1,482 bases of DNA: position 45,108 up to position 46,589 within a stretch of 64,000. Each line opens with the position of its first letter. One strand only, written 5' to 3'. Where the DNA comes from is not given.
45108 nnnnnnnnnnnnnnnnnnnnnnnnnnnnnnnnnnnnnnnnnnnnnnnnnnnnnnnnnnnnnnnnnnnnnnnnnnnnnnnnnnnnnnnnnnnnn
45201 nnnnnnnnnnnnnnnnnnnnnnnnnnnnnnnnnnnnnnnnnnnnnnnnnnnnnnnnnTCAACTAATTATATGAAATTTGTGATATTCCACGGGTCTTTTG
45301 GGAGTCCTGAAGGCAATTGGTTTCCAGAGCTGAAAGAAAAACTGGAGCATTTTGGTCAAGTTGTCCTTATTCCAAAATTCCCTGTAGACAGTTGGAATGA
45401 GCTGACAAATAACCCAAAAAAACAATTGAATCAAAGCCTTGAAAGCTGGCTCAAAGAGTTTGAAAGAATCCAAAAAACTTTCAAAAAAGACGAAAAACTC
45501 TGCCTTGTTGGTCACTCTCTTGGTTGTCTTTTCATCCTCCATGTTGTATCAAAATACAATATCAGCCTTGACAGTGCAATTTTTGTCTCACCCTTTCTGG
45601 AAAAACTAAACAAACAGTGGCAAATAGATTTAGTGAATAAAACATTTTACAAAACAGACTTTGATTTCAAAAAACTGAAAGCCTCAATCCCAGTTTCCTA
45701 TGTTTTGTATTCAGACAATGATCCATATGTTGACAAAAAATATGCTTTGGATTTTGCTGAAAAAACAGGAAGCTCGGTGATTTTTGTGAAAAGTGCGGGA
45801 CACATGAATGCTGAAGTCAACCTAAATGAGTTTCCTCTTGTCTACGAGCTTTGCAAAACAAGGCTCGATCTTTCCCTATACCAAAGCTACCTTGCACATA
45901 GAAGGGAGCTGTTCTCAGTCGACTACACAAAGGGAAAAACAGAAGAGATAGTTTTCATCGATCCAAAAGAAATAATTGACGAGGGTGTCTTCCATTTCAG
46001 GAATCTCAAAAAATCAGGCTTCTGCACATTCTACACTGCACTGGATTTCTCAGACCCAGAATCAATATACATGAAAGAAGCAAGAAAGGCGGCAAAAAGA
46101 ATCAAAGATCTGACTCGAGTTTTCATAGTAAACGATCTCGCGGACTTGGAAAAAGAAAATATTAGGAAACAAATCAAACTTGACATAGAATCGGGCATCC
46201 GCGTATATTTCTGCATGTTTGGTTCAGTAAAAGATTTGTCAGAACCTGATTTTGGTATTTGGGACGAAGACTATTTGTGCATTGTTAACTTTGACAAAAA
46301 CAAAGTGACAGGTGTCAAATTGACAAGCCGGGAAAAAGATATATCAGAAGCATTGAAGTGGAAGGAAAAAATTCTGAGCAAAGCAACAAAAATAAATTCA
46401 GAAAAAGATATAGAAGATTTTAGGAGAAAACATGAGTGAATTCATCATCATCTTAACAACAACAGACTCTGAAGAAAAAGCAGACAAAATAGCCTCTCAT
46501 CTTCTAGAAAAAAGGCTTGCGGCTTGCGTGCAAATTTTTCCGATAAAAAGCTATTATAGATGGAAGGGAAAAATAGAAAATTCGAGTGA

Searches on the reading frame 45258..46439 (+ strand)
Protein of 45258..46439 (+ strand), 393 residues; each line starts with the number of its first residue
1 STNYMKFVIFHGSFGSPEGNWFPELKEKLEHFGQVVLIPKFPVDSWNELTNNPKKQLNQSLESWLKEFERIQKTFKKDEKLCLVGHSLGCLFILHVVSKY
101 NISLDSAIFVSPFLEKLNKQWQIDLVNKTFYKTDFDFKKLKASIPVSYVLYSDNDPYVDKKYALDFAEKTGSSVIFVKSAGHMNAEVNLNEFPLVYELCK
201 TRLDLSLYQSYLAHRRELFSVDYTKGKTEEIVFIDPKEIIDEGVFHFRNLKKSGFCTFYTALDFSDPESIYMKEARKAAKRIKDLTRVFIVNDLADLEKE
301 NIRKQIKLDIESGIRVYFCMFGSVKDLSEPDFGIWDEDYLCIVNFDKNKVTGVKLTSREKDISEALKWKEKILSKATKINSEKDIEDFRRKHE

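Call 67: search_protein_families(library=pfam, proteins=[window:45258-46439:+], max_evalue=0.001)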
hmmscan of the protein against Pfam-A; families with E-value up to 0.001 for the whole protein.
window:45258-46439:+ (393 aa): 5 families
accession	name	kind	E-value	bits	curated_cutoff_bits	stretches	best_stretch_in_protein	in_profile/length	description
PF06821.19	Ser_hydrolase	-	4.4e-21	76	22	1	8-198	2-169/172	Serine hydrolase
PF00561.26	Abhydrolase_1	-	4.7e-08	33.4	25.8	1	53-121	47-116/245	alpha/beta hydrolase fold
PF10230.15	LIDHydrolase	-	5.2e-06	26.8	27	1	70-119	77-125/262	Lipid-droplet associated hydrolase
PF12146.15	Hydrolase_4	-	4.7e-05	23.2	27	1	68-118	66-115/239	Serine aminopeptidase, S33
PF12697.13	Abhydrolase_6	-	0.0006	21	26.3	0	63-113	47-95/217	Alpha/beta hydrolase family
